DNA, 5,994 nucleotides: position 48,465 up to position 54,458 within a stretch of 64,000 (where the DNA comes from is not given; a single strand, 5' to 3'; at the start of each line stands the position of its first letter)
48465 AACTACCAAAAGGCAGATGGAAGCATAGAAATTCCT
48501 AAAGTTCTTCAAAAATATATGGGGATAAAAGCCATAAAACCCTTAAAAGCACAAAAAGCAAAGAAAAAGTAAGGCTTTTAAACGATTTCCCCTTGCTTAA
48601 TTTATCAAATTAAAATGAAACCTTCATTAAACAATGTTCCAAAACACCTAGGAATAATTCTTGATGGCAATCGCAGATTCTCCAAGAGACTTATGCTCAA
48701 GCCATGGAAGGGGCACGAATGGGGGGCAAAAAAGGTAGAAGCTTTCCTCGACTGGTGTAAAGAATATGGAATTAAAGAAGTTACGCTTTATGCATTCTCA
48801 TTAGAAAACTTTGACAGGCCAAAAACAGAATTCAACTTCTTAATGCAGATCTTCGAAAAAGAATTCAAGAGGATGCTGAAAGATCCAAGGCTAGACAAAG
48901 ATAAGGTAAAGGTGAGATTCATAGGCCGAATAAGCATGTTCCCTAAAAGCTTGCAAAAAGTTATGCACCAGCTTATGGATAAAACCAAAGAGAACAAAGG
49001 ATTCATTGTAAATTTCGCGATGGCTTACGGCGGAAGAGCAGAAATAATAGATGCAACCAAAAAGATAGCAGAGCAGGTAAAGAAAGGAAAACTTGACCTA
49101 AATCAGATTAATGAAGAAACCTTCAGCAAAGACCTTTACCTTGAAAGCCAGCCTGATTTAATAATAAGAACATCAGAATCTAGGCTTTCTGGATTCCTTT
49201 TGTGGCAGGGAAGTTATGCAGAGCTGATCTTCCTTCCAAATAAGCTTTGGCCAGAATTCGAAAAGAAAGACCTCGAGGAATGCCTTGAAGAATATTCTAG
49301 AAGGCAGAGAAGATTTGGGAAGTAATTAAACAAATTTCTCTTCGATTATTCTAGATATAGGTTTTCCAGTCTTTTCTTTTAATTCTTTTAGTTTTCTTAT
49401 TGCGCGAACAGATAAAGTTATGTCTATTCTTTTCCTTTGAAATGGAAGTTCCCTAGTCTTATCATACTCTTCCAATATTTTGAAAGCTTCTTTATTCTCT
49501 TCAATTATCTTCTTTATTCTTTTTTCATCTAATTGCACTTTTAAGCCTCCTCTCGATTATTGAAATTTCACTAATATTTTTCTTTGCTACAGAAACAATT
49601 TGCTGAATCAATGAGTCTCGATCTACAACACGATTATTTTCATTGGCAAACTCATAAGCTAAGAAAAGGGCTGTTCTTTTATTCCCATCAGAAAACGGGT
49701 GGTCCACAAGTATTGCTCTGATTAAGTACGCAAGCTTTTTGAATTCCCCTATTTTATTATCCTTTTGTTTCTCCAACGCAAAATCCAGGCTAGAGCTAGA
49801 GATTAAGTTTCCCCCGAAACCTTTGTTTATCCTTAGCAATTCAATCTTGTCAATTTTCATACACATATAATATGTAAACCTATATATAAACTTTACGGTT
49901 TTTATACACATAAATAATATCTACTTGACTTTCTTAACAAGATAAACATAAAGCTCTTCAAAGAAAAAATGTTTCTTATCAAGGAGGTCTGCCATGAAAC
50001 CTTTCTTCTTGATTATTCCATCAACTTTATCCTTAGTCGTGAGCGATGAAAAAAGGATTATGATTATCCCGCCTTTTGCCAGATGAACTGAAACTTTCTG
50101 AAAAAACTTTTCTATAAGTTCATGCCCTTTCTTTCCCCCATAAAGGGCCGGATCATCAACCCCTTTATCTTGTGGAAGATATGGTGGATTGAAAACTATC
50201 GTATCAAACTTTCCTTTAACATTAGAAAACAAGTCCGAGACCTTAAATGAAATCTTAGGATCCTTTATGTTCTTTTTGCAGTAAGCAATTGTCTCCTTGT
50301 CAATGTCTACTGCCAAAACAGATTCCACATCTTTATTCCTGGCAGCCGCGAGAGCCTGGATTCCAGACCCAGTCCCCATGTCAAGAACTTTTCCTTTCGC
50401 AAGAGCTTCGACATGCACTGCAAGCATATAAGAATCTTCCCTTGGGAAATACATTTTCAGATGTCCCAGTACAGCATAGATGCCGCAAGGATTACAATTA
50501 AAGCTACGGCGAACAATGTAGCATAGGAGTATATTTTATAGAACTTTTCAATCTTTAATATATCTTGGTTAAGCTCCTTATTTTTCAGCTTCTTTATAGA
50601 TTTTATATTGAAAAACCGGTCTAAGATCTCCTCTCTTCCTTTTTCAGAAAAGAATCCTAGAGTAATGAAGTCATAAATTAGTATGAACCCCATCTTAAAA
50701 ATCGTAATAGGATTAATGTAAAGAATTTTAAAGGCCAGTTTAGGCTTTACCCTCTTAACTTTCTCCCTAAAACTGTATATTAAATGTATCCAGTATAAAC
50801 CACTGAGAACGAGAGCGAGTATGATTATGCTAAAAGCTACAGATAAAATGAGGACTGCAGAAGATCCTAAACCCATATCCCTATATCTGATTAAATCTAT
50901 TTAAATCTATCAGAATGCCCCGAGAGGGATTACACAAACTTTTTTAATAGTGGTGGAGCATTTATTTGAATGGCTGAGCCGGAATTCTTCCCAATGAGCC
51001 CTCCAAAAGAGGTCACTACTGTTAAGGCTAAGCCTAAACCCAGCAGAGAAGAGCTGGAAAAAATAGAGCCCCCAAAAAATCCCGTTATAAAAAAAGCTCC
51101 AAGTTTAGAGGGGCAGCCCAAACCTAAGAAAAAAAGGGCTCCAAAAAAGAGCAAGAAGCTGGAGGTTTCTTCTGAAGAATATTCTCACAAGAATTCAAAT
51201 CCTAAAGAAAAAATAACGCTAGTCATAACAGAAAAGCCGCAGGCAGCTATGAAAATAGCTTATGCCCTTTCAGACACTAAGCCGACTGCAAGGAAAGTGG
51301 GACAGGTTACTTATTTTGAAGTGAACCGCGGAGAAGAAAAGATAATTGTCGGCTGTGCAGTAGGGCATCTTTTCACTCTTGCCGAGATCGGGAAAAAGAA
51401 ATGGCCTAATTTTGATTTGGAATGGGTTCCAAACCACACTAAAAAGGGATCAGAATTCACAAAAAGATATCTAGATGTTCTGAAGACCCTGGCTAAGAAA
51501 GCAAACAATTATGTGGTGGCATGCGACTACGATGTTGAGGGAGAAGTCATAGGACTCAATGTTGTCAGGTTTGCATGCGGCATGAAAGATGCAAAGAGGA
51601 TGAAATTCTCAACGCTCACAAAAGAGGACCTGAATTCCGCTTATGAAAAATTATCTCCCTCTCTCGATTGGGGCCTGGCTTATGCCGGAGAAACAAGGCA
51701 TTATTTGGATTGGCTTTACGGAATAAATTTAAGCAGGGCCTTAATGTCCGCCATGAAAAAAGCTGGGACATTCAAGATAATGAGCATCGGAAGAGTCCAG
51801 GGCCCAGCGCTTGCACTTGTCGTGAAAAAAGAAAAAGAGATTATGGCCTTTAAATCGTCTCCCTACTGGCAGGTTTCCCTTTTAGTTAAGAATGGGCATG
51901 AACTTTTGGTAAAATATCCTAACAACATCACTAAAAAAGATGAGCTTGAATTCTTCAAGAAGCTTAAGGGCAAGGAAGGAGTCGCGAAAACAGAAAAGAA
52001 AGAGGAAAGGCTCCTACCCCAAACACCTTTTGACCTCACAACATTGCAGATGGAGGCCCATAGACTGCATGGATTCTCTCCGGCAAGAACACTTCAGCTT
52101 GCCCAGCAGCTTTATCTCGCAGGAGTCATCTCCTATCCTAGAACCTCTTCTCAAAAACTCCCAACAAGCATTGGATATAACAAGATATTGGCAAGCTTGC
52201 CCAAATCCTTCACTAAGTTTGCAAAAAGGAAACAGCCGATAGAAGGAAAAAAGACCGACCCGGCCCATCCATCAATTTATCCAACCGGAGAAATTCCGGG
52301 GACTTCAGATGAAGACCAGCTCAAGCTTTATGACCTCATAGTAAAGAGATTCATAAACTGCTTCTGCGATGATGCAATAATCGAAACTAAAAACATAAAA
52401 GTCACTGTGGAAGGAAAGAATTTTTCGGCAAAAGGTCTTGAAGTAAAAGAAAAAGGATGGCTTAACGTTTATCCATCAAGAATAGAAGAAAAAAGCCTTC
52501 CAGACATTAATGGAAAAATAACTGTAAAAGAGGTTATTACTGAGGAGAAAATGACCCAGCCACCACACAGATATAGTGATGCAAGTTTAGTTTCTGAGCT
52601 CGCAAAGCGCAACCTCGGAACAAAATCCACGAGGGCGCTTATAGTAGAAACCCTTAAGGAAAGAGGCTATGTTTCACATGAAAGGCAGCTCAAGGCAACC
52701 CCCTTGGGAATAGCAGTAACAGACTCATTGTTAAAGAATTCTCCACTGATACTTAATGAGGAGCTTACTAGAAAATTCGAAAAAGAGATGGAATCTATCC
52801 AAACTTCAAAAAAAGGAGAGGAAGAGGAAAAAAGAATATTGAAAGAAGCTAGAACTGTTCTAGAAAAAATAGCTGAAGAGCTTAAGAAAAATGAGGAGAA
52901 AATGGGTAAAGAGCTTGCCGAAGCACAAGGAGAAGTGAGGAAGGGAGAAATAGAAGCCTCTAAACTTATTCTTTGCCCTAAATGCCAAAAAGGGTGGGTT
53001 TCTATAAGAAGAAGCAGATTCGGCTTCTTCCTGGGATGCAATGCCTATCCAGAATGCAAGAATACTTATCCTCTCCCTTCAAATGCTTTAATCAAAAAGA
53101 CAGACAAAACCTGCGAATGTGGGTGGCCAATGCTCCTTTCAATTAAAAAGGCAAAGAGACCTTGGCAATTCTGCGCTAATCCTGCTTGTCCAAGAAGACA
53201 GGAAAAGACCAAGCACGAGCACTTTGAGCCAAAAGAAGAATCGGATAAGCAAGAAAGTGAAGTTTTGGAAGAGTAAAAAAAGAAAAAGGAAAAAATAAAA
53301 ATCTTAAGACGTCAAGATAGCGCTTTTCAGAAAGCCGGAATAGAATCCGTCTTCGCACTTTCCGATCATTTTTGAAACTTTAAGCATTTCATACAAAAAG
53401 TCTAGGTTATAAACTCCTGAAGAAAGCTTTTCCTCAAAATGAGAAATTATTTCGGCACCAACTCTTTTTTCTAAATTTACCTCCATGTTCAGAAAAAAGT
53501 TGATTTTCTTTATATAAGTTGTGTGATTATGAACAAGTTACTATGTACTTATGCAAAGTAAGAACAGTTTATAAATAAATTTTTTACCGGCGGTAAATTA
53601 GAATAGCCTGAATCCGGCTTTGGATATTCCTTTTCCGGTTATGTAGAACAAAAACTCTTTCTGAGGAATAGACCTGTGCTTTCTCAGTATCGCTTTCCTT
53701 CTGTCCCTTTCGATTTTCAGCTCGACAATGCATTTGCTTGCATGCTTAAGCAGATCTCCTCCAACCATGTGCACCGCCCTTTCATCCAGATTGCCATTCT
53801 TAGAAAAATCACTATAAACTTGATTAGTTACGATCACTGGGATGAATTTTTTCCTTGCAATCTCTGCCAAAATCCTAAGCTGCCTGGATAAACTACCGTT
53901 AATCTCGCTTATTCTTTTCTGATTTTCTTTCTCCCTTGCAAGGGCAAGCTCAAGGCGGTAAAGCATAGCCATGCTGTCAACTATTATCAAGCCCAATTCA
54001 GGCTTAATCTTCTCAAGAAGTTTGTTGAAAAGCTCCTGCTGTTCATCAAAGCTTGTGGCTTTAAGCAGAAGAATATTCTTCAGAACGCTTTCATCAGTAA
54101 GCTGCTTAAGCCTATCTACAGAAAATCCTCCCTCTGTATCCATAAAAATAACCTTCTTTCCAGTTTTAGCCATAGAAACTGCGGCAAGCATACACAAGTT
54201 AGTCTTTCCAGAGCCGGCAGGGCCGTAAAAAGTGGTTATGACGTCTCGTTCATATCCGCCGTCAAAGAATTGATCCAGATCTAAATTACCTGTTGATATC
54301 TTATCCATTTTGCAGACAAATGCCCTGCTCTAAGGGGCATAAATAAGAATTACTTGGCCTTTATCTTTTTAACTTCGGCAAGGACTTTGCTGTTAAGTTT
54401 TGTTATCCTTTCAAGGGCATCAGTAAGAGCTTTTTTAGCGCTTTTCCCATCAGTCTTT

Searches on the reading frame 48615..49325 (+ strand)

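Call 55: search_protein_families(library=pfam, proteins=[window:48615-49325:+], max_evalue=0.001)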
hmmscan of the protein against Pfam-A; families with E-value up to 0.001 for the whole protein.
window:48615-49325:+ (236 aa): 1 family
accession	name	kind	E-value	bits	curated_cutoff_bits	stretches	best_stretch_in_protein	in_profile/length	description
PF01255.24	Prenyltransf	-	1e-72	244.7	27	1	15-235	1-219/219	Putative undecaprenyl diphosphate synthase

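Call 61: search_protein_families(library=ncbifam, proteins=[window:48615-49325:+], max_evalue=1e-10)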
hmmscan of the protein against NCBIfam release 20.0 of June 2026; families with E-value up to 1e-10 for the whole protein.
window:48615-49325:+ (236 aa): 16 families
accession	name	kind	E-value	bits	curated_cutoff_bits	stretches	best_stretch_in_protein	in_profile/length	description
TIGR00055.1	uppS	equivalog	7.8e-76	254.4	109.55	1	8-235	1-228/228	polyprenyl diphosphate synthase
NF011405.0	PRK14830.1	equivalog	9.2e-75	251.5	304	1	5-236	19-250/251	undecaprenyl pyrophosphate synthase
NF011406.0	PRK14831.1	subfamily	5.4e-72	242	375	1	6-236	21-251/256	undecaprenyl pyrophosphate synthase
NF011409.0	PRK14835.1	equivalog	4.7e-68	229.5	425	1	7-236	44-279/279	isoprenyl transferase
NF011403.0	PRK14828.1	equivalog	4.5e-61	206.5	348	1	5-236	25-258/258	isoprenyl transferase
NF011407.0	PRK14833.1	equivalog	1.7e-59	201.3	325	1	6-236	2-231/233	di-trans,poly-cis-decaprenylcistransferase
NF011408.0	PRK14834.1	equivalog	6e-59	199.5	348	1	5-235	14-244/252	isoprenyl transferase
NF011414.0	PRK14841.1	equivalog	1.2e-56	192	401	1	8-235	3-228/233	isoprenyl transferase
NF011404.0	PRK14829.1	equivalog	3.1e-56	190.6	372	1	6-236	28-258/260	isoprenyl transferase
NF007596.1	PRK10240.1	equivalog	4e-52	177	418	1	8-235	15-242/251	(2E,6E)-farnesyl-diphosphate-specific ditrans,polycis-undecaprenyl-diphosphate synthase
NF011411.0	PRK14838.1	equivalog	3.3e-51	174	417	1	5-236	9-238/244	isoprenyl transferase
NF011413.0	PRK14840.1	equivalog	5.9e-49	167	410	1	3-236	13-250/250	isoprenyl transferase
NF011402.0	PRK14827.1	equivalog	5.6e-48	163.8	535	1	6-236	65-295/296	decaprenyl diphosphate synthase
NF011415.0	PRK14842.1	equivalog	5.2e-46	157.1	360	1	6-235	6-236/241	isoprenyl transferase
NF011412.0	PRK14839.1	equivalog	4.1e-43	147.5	334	1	10-235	11-227/240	di-trans,poly-cis-decaprenylcistransferase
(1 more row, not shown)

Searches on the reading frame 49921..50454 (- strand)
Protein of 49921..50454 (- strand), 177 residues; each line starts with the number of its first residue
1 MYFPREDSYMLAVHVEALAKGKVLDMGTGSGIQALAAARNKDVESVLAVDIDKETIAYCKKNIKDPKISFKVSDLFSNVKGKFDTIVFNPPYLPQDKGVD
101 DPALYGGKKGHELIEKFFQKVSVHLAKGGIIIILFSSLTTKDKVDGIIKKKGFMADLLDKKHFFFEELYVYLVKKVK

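Call 55: search_protein_families(library=pfam, proteins=[window:49921-50454:-], max_evalue=0.001)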
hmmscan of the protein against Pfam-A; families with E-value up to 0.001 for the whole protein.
window:49921-50454:- (177 aa): 14 families
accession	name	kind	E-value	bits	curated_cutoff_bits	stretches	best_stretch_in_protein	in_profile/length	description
PF05175.20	MTS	-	2.5e-17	63.5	23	1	8-137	20-142/170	Methyltransferase small domain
PF06325.19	PrmA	-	8.7e-10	39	22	1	19-89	161-233/296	Ribosomal protein L11 methyltransferase (PrmA)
PF13649.12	Methyltransf_25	-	1.3e-08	35.8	27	1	23-88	1-70/97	Methyltransferase domain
PF13847.12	Methyltransf_31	-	1.3e-08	35.1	27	1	21-151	5-125/145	Methyltransferase domain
PF08241.18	Methyltransf_11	-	4.8e-07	30.8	21.2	1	24-87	1-65/95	Methyltransferase domain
PF03602.21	Cons_hypoth95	-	2.6e-06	27.7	24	1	17-95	39-126/182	Conserved hypothetical protein 95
PF02475.24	TRM5-TYW2_MTfase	-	2e-05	25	28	1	21-79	38-96/164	TRM5/TYW2 methyltransferase domain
PF07669.17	Eco57I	-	2.1e-05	25.1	25.3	1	60-139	49-139/171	Eco57I restriction-modification methylase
PF02353.26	CMAS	-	5.7e-05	23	27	1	17-139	59-170/273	Mycolic acid cyclopropane synthetase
PF01170.24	UPF0020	-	8.3e-05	22.8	22.3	1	35-137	68-168/197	RMKL-like, methyltransferase domain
PF10354.15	BMT5-like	-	9.4e-05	23.2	24.7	1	40-145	53-140/168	rRNA (uridine-N3-)-methyltransferase BTM5-like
PF01564.23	Spermine_synth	-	0.00015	21.8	22.9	1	21-71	20-70/186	Spermine/spermidine synthase domain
PF12847.13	Methyltransf_18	-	0.00049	20.6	27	1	20-86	15-86/151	Methyltransferase domain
PF13489.12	Methyltransf_23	-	0.00065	19.9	27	0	19-89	22-88/164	Methyltransferase domain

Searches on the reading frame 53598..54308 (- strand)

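Call 55: search_protein_families(library=pfam, proteins=[window:53598-54308:-], max_evalue=0.001)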
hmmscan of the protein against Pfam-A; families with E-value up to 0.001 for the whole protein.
window:53598-54308:- (236 aa): 11 families
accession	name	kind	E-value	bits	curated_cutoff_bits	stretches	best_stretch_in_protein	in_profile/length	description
PF08423.17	Rad51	-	2.6e-29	102.6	22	1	3-229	7-242/244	Rad51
PF00154.27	RecA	-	3.8e-12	46.6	27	1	2-198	31-219/262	recA bacterial DNA recombination protein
PF13479.12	AAA_24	-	1.1e-06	29.1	27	1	27-135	7-96/195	AAA domain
PF13481.12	AAA_25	-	3.7e-06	27.2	27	1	17-118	28-157/195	AAA domain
PF01637.24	ATPase_2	-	6.8e-06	26.5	33.2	1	21-117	19-123/225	ATPase domain predominantly from Archaea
PF06745.19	ATPase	-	7.1e-06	26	26.6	1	5-59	2-57/231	KaiC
PF03796.21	DnaB_C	-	8.7e-06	25.7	27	0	92-166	116-180/255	DnaB-like helicase C terminal domain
PF05707.18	Zot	-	4.3e-05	23.5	20.3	1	24-126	2-103/197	Zonular occludens toxin (Zot)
PF25199.1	nSTAND_NTPase5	-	0.00015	22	34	1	25-80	44-101/145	Novel STAND NTPase 5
PF13614.12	AAA_31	-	0.00018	21.9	27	1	31-135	11-109/177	AAA domain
PF01656.29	CbiA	-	0.00031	21.2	25.4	1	29-161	6-81/125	CobQ/CobB/MinD/ParA nucleotide binding domain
